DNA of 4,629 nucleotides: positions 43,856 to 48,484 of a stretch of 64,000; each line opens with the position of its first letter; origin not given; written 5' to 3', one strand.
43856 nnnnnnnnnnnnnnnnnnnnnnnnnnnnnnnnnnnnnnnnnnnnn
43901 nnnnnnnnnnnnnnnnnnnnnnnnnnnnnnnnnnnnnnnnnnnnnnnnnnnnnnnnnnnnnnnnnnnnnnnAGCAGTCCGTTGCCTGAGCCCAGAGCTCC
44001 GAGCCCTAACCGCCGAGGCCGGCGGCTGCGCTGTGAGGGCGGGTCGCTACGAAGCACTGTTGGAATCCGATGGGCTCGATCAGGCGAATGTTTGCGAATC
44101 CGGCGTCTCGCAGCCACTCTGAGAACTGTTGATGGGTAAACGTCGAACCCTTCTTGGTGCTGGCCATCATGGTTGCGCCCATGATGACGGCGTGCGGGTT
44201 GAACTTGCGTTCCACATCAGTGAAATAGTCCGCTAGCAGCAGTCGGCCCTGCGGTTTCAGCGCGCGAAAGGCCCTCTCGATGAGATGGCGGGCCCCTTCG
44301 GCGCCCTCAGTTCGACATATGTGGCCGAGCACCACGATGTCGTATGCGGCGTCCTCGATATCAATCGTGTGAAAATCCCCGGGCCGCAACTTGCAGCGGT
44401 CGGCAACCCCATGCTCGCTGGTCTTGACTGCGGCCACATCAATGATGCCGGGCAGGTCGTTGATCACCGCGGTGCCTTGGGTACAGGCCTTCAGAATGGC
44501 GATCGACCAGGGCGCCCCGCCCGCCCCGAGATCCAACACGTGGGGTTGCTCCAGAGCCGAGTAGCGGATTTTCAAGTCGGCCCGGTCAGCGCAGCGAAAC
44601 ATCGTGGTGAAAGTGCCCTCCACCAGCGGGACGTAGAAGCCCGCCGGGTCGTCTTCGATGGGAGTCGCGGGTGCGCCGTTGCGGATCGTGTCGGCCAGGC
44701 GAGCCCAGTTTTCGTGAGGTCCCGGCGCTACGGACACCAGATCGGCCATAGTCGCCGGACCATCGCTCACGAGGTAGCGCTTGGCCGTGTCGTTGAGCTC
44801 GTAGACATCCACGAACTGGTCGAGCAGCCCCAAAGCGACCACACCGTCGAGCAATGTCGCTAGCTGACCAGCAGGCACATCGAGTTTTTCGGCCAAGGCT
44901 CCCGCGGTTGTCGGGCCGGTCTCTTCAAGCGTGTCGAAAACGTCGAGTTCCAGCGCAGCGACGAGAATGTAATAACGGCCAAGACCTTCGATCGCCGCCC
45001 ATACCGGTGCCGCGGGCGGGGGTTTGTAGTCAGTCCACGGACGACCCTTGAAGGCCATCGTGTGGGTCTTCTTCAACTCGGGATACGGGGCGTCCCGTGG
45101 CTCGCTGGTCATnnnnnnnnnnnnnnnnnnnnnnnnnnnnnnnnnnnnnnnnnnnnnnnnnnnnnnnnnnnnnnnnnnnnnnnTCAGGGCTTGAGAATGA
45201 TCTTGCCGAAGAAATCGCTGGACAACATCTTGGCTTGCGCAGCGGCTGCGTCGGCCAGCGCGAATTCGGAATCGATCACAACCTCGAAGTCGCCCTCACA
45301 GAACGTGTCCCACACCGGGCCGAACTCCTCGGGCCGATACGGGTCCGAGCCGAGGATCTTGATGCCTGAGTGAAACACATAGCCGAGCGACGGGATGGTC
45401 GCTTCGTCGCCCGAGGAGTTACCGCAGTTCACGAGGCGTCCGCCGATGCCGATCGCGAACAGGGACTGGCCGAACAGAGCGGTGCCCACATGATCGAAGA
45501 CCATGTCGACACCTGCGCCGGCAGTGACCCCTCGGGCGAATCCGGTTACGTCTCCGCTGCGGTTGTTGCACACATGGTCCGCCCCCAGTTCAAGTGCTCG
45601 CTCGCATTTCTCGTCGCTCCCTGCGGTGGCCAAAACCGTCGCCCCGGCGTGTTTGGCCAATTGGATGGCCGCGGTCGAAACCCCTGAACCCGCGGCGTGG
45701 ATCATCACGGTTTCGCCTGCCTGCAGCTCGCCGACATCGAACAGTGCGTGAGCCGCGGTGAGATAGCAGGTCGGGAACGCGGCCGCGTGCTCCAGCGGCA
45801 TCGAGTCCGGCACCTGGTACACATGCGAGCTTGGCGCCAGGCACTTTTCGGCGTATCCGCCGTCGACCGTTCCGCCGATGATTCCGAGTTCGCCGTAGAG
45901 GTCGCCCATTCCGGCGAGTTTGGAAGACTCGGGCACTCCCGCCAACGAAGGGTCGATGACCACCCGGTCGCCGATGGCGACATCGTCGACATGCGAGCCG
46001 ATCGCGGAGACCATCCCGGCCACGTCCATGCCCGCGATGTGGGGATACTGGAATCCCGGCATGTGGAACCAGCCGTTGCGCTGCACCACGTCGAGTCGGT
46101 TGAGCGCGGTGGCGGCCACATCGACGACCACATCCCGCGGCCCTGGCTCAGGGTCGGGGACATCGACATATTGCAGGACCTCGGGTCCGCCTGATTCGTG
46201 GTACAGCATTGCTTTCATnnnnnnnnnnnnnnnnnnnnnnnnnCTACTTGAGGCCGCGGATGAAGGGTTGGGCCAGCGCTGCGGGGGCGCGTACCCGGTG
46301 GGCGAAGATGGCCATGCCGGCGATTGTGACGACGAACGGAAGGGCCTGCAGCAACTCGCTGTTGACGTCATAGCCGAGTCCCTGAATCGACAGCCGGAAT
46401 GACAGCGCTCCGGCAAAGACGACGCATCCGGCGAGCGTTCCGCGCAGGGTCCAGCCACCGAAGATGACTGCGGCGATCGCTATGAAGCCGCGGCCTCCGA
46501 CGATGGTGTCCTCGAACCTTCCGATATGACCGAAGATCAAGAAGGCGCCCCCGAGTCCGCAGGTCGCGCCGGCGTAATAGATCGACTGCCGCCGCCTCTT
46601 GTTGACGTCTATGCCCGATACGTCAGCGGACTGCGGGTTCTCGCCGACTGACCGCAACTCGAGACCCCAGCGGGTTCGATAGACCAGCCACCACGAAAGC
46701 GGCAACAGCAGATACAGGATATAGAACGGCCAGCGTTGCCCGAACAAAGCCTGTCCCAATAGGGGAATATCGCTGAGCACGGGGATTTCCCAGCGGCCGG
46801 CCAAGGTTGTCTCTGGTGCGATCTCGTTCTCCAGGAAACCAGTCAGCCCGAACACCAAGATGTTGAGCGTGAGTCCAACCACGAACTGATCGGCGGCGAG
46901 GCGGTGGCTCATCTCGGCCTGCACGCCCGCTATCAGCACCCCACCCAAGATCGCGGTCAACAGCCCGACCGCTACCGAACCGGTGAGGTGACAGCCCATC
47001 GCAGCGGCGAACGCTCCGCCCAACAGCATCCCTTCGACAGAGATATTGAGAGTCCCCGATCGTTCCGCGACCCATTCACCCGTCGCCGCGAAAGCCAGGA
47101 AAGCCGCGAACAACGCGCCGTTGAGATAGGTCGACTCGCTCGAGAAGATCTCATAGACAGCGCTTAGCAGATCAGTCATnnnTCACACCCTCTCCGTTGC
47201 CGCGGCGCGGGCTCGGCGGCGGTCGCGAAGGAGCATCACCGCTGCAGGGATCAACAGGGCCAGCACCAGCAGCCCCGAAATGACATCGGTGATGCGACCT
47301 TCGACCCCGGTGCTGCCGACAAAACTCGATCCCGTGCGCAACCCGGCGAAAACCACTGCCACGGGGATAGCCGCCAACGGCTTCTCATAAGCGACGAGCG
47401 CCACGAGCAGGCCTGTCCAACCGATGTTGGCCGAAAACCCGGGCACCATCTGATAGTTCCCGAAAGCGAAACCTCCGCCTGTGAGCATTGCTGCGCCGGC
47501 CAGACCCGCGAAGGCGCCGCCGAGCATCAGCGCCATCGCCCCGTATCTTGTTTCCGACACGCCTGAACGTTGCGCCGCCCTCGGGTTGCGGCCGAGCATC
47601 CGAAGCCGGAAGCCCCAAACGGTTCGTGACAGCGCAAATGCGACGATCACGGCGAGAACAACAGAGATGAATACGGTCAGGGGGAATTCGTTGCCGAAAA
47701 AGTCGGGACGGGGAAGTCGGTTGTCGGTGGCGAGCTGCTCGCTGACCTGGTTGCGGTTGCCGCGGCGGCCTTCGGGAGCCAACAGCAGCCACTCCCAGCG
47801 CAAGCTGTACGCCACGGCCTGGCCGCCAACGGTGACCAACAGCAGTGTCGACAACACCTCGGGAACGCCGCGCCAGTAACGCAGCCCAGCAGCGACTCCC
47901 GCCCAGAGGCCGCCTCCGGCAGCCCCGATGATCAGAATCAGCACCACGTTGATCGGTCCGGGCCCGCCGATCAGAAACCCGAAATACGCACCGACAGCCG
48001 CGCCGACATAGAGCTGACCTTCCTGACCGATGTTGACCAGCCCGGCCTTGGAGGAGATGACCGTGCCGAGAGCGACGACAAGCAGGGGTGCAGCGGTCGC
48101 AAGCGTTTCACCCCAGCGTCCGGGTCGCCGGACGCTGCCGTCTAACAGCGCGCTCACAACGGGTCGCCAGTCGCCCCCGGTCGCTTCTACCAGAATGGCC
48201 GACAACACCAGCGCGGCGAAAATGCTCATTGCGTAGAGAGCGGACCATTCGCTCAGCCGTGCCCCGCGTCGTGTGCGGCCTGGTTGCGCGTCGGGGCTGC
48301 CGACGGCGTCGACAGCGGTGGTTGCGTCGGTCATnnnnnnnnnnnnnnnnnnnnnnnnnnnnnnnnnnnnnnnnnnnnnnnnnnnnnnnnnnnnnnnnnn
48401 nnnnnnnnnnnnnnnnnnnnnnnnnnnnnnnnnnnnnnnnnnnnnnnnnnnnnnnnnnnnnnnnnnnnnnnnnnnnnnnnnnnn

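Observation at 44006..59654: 15.6-kb, 12-gene co-directional array (mostly start-stop-overlapped) of unassigned catabolic function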

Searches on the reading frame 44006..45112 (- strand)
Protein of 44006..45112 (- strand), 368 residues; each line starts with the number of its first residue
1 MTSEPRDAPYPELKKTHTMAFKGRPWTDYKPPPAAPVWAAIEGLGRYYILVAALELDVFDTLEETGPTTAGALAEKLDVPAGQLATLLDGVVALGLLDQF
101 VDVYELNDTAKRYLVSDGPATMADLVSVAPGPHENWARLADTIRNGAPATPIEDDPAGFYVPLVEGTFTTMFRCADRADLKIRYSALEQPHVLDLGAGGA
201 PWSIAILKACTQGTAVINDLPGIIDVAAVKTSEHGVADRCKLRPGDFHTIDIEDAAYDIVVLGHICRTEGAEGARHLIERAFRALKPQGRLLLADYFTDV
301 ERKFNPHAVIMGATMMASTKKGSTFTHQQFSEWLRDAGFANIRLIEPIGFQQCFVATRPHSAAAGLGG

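Call 6: search_protein_families(library=ncbifam, proteins=[window:44006-45112:-])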
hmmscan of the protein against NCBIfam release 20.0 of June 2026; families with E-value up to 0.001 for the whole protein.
window:44006-45112:- (368 aa): 13 families
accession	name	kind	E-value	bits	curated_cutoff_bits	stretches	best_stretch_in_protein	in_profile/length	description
TIGR02716.1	C20_methyl_CrtF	equivalog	4.8e-12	45.6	276.1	1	47-344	4-304/306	bacteriochlorophyllide d C-20 methyltransferase BchU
NF041537.1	ArsM_AhpD_UU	exception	8.4e-10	37.9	510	1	191-353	79-236/345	arsenite methyltransferase/AhpD domain selenoprotein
NF043040.1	corrin_prot_MT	hypoth_equivalog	4.9e-09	35.9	180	1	186-298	38-152/216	corrinoid protein-associated methyltransferase CpaM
NF008823.0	PRK11873.1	subfamily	1.3e-08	34.7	263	1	191-344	80-228/272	arsenite methyltransferase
NF041536.1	ArsM_DUF2284_UU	exception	9e-08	30.9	575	1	191-352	79-235/459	arsenite methyltransferase/DUF2284 domain selenoprotein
NF052510.1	methyltran_MpqE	exception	1.5e-05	24.5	335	1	187-300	45-158/234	methyl-plastoquinone biosynthesis methyltransferase MpqE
NF050150.1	RiPP_MTase_ApyS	equivalog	2.7e-05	23.5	400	1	40-305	8-266/323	RiPP biosynthesis methyltransferase ApyS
TIGR01934.1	MenG_MenH_UbiE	subfamily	3.9e-05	23.1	158.35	1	188-301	39-149/223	ubiquinone/menaquinone biosynthesis methyltransferase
NF047649.1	MTase_UXPK_star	exception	4.7e-05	22.6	460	0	192-296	81-184/283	methyltransferase/UXPK-star double selenoprotein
NF045667.1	MTase_DVU1556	equivalog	8.6e-05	22.1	155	1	188-340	22-161/213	DVU_1556 family methyltransferase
NF041820.1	daptide_MTase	equivalog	0.00011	21.7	175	1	191-303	39-152/243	daptide-type RiPP biosynthesis methyltransferase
NF053543.1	FlxJ_fam_MTase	equivalog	0.00029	19.9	560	1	188-349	177-342/352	FlxJ family methyltransferase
TIGR01983.1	UbiG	equivalog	0.00055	19.3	102.95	1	181-302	42-160/228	bifunctional 2-polyprenyl-6-hydroxyphenol methylase/3-demethylubiquinol 3-O-methyltransferase UbiG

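Call 9: search_protein_families(library=pfam, proteins=[window:44006-45112:-], max_evalue=0.01)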
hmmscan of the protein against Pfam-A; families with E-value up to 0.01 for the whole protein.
window:44006-45112:- (368 aa): 8 families
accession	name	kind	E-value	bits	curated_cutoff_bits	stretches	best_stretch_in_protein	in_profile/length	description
PF00891.24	Methyltransf_2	-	3.9e-12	46.4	22.3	1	190-340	64-210/210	O-methyltransferase domain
PF08100.18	Dimerisation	-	3.1e-10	40.2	25.6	1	37-116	9-93/93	O-methyltransferase dimerisation domain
PF13649.12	Methyltransf_25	-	3.4e-08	34.5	27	1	192-289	1-97/97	Methyltransferase domain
PF13489.12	Methyltransf_23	-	1.2e-06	28.8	27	1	187-343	21-163/164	Methyltransferase domain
PF13847.12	Methyltransf_31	-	1.6e-06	28.3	27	1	191-338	6-145/145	Methyltransferase domain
PF08241.18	Methyltransf_11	-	2.6e-06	28.4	21.2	1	193-292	1-94/95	Methyltransferase domain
PF01209.24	Ubie_methyltran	-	0.00035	20.4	20.1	1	187-294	46-152/233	ubiE/COQ5 methyltransferase family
PF05175.20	MTS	-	0.0069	16.5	23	0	189-293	32-138/170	Methyltransferase small domain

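Call 27: search_solved_structures(query=window:44006-45112:-, max_evalue=0.001)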
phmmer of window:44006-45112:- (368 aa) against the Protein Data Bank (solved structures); distinct sequences matched with E-value up to 0.001: 36.
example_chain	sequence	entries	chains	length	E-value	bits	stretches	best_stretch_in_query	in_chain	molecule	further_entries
22ow_A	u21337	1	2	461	3e-22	82.1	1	48-349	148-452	Methyltransferase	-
8tji_A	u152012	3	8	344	1e-21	80.4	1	47-357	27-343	RedM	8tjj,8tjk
7ux6_A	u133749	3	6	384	3.3e-20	75.4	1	40-347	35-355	MfnG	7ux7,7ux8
4qvg_A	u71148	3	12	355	3.5e-18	68.7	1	191-363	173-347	SibL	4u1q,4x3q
7clf_A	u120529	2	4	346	1.3e-17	66.9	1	47-355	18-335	Methyltransferase domain-containing protein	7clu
2r3s_A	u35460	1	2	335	3.6e-14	55.5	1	37-356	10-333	uncharacterized protein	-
9lac_A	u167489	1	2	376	7.1e-14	54.6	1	65-318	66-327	Methyltransferase domain-containing protein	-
9la8_A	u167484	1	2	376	7.6e-14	54.5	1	65-317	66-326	Methyltransferase domain-containing protein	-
1tw2_A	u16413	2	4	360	1e-13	54.1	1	65-317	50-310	Carminomycin 4-O-methyltransferase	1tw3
5eeg_A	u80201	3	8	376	1.1e-13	54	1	65-317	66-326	Carminomycin 4-O-methyltransferase DnrK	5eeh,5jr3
4wxh_A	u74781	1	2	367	2.4e-13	52.8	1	65-306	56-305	Carminomycin 4-O-methyltransferase DnrK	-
3mcz_A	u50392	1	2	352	5.9e-13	51.5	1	55-340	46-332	O-methyltransferase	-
7oy1_A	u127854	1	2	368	1.4e-12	50.3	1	65-301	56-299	Carminomycin 4-O-methyltransferase DnrK,Methyltransferase domain-containing protein,Aclaci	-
5i2h_A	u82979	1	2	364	2.3e-12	49.6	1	29-340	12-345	O-methyltransferase family 2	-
7phd_A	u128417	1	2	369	2.6e-12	49.4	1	65-294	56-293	Carminomycin 4-O-methyltransferase DnrK,Methyltransferase domain-containing protein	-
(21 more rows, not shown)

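Call 74: find_related_loci(query=window:44006-45112:-, collection=genome_contigs, flank=10000)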
Query window:44006-45112:- (368 aa) in genome_contigs; peptide patterns used: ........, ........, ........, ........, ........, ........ (x = any residue, [..] = any of these).
180 stretches matched a pattern; 111 encode a relative of the query (tblastn E <= 1e-3); the best 80 are kept; 80 distinct loci.
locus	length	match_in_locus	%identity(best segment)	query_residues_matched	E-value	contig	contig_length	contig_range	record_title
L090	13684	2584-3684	93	1-367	0e+0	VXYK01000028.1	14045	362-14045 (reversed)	MAG: Acidimicrobiaceae bacterium isolate SB0670_bin_1 NODE_1984_length_14045_cov_16.254539, whole genome shotgun sequenc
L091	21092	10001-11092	92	1-364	0e+0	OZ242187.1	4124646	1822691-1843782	MAG: Candidatus Aldehydirespiratoraceae bacterium isolate 61e8bfbb-40aa-4858-aaa5-c73b4985a48d genome assembly, chromoso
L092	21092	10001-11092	91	1-364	0e+0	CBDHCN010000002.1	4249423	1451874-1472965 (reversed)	MAG: Candidatus Aldehydirespiratoraceae bacterium isolate 1823f4bd-ece8-44b4-8147-d2e02a723a8b genome assembly, contig:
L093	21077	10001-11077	94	1-359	0e+0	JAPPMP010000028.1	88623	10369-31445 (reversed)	MAG: Acidimicrobiaceae bacterium isolate RHO3_bin_4 NODE_616_length_88623_cov_13.817575, whole genome shotgun sequence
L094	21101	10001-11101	91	1-367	0e+0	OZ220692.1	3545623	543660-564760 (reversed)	MAG: Acidimicrobiales bacterium isolate 8ffd2e9a-c1ca-4386-ab1d-9011d91eb932 genome assembly, chromosome: 1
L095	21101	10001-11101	90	1-366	0e+0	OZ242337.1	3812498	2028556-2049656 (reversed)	MAG: Candidatus Aldehydirespiratoraceae bacterium isolate 4e9cc62d-94a8-4610-be7f-a0f893ae6d2b genome assembly, chromoso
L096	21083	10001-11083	91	1-361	0e+0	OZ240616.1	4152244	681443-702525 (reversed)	MAG: Candidatus Aldehydirespiratoraceae bacterium isolate 1f25ca57-e486-4e0f-9107-43bc41358f04 genome assembly, chromoso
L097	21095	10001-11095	90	1-365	0e+0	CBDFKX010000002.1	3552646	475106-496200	MAG: Candidatus Aldehydirespiratoraceae bacterium isolate 8d6ab3e8-b734-4a82-969c-709287334e5d genome assembly, contig:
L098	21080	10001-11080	91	1-360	0e+0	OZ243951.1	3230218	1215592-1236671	MAG: Candidatus Aldehydirespiratoraceae bacterium isolate d6686e6b-c766-4219-a85b-b3fd03f9654a genome assembly, chromoso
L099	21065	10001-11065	92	1-355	0e+0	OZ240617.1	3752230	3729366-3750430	MAG: Candidatus Aldehydirespiratoraceae bacterium isolate 0b71e67c-702b-47f2-97b2-5742d9223fe1 genome assembly, chromoso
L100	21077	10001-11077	89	1-359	0e+0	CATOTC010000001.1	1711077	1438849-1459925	MAG: uncultured Acidimicrobiales bacterium isolate 8df1c292-23c6-49f7-a3bb-af87a3525af3 genome assembly, contig: contig_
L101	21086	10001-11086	89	1-362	0e+0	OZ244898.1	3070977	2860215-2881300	MAG: Candidatus Aldehydirespiratoraceae bacterium isolate f42316b8-8bff-4a9a-a819-47b04988829c genome assembly, chromoso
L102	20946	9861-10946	82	5-367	0e+0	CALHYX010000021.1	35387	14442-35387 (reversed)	MAG: uncultured Acidimicrobiales bacterium isolate R2_Bin_MAXBIN__055_1 genome assembly, contig: c_000000200819, whole g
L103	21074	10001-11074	78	2-359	0e+0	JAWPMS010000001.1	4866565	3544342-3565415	MAG: Acidimicrobiia bacterium isolate Padam5 contig_1818, whole genome shotgun sequence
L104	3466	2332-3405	80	4-361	0e+0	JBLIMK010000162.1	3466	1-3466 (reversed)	MAG: Verrucomicrobiales bacterium isolate 3300053785_91 Ga0535658_0094653, whole genome shotgun sequence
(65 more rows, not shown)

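Call 87: search_dna_similar(query=window:44006-45112:-, collection=plasmids, mode=protein, max_rows=12)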
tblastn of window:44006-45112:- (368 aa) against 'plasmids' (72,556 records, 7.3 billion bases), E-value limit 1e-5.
Records with a match: 165; places in all: 176; records where one place covers at least 80% of the query: 52.
Best place of each record, by identity: <60% 165.
By first word of the organism name: Rhizobium 69; Streptomyces 38; Ensifer 10; Bacillus 6; Aminobacter 5; Skermanella 3; Sinorhizobium 3; Thioclava 3; Paraburkholderia 2; Haloferax 2; and 22 more.
By predicted mobility (MOB-suite, as given by PLSDB): non-mobilizable 102; mobilizable 38; conjugative 25.
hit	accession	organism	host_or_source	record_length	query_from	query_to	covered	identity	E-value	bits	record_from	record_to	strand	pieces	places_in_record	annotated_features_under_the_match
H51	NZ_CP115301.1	Streptomyces camelliae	microorganism,rhizosphere soil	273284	27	342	86%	31.6%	3e-15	85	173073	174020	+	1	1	class I SAM-dependent methyltransferase | DegT/DnrJ/EryC1/StrS family aminotransferase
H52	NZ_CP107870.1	Streptomyces sp. NBC_00490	-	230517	2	342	93%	29.2%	2e-15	86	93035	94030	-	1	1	class I SAM-dependent methyltransferase | DegT/DnrJ/EryC1/StrS family aminotransferase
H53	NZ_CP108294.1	Streptomyces sp. NBC_00028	-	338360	27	342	86%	30.6%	1e-14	83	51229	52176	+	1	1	class I SAM-dependent methyltransferase | DegT/DnrJ/EryC1/StrS family aminotransferase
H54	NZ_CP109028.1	Streptomyces sp. NBC_00663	-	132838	27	342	86%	30.1%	2e-14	82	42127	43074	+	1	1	class I SAM-dependent methyltransferase | DegT/DnrJ/EryC1/StrS family aminotransferase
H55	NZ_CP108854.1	Streptomyces sp. NBC_00841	-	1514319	27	282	70%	36.9%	5e-24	110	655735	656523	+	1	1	record has no annotation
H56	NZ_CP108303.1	Streptomyces sp. NBC_00019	-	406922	27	342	86%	29.7%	7e-14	81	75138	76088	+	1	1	class I SAM-dependent methyltransferase | DegT/DnrJ/EryC1/StrS family aminotransferase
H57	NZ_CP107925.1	Streptomyces sp. NBC_00435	-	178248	41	341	82%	31.1%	7e-12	74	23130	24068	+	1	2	class I SAM-dependent methyltransferase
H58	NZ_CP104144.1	Rhizobium sullae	Sulla coronaria,cell culture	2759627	32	362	90%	28.0%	2e-16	89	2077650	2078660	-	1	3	record has no annotation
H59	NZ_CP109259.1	Streptomyces sp. NBC_01650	-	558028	52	368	86%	29.3%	3e-6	57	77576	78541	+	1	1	methyltransferase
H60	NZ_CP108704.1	Streptomyces sp. NBC_01005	-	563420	52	368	86%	29.3%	3e-6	57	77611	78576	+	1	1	methyltransferase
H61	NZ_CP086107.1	Skermanella mucosa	single cell,crude oil contaminated ...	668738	32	359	89%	28.2%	5e-17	90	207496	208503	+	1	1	acetylserotonin O-methyltransferase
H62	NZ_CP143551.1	Burkholderia multivorans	Homo sapiens,bronchoalveolar lavage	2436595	25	342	86%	29.1%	9e-15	83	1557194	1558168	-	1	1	none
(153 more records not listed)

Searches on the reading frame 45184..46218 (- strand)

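Call 6: search_protein_families(library=ncbifam, proteins=[window:45184-46218:-])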
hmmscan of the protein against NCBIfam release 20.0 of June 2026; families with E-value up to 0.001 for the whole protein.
window:45184-46218:- (344 aa): 26 families (the best 25 are shown)
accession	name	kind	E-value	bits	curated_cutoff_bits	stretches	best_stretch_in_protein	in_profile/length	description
TIGR02824.1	quinone_pig3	subfamily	5.1e-68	229.5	296.8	2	118-343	90-324/325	putative NAD(P)H quinone oxidoreductase, PIG3 family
NF010344.0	PRK13771.1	subfamily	6.2e-39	133.9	349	1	1-343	1-332/334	putative alcohol dehydrogenase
NF008024.0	PRK10754.1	subfamily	6e-37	127.4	348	2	120-275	93-248/327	NADPH:quinone reductase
NF041172.1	AcrlCoa_red_Thmprot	equivalog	5.7e-36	124.1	500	1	1-344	1-334/334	acryloyl-CoA reductase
NF041183.1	Pks2_ls1_myc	equivalog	4.3e-30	103.4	2400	2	120-342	1497-1727/2086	sulfolipid-1 biosynthesis phthioceranic/hydroxyphthioceranic acid synthase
TIGR01751.1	crot-CoA-red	equivalog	2e-29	102.5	378.55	2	18-221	28-243/398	crotonyl-CoA carboxylase/reductase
NF003808.0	PRK05396.1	equivalog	5.4e-26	91.3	380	1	14-266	12-263/341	L-threonine 3-dehydrogenase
TIGR00692.1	tdh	equivalog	8e-25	87.6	458.35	1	16-266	12-261/340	L-threonine 3-dehydrogenase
TIGR03451.1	mycoS_dep_FDH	equivalog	4.1e-24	85.1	512.9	2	120-279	129-290/358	S-(hydroxymethyl)mycothiol dehydrogenase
TIGR02817.1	adh_fam_1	subfamily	4.6e-23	82.2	284.05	2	119-219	95-201/336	zinc-binding alcohol dehydrogenase family protein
TIGR02823.1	oxido_YhdH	subfamily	8e-23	80.8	297.25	1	27-341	26-321/324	acrylyl-CoA reductase family protein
NF041097.1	keto_inos_dh_IolM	equivalog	1.3e-21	76.8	450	1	16-330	41-376/389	scyllo-inosose 3-dehydrogenase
NF006940.0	PRK09422.1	equivalog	3.6e-20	72.2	344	1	55-291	49-283/338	alcohol dehydrogenase AdhP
NF007489.0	PRK10083.1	equivalog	1.4e-18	66.9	376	1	12-225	9-219/339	Zn-dependent oxidoreductase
TIGR03989.1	Rxyl_3153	subfamily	5e-17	62.2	440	2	120-267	139-288/370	NDMA-dependent alcohol dehydrogenase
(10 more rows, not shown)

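Call 9: search_protein_families(library=pfam, proteins=[window:45184-46218:-], max_evalue=0.01)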
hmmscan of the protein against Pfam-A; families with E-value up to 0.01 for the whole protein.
window:45184-46218:- (344 aa): 3 families
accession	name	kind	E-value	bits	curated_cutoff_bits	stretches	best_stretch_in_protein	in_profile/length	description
PF00107.32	ADH_zinc_N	-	1.9e-26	92.9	31.8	1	179-305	1-126/129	Zinc-binding dehydrogenase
PF08240.17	ADH_N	-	6e-19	68.7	23.5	1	26-138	1-104/104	Alcohol dehydrogenase GroES-like domain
PF13602.12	ADH_zinc_N_2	-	1.5e-16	62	27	1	211-342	1-134/134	Zinc-binding dehydrogenase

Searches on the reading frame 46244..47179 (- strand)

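Call 5: search_protein_families(library=pfam, proteins=[window:46244-47179:-])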
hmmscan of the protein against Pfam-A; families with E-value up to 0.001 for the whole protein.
window:46244-47179:- (311 aa): 1 family
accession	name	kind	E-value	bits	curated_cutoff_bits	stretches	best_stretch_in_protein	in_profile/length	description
PF02653.21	BPD_transp_2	-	6.6e-34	117.7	26.8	1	18-284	2-264/269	Branched-chain amino acid transport system / permease component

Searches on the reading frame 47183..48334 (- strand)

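Call 5: search_protein_families(library=pfam, proteins=[window:47183-48334:-])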
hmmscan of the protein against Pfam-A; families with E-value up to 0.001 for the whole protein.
window:47183-48334:- (383 aa): 1 family
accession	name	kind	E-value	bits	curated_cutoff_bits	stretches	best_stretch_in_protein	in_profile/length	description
PF02653.21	BPD_transp_2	-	1.6e-30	106.6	26.8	1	77-360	5-268/269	Branched-chain amino acid transport system / permease component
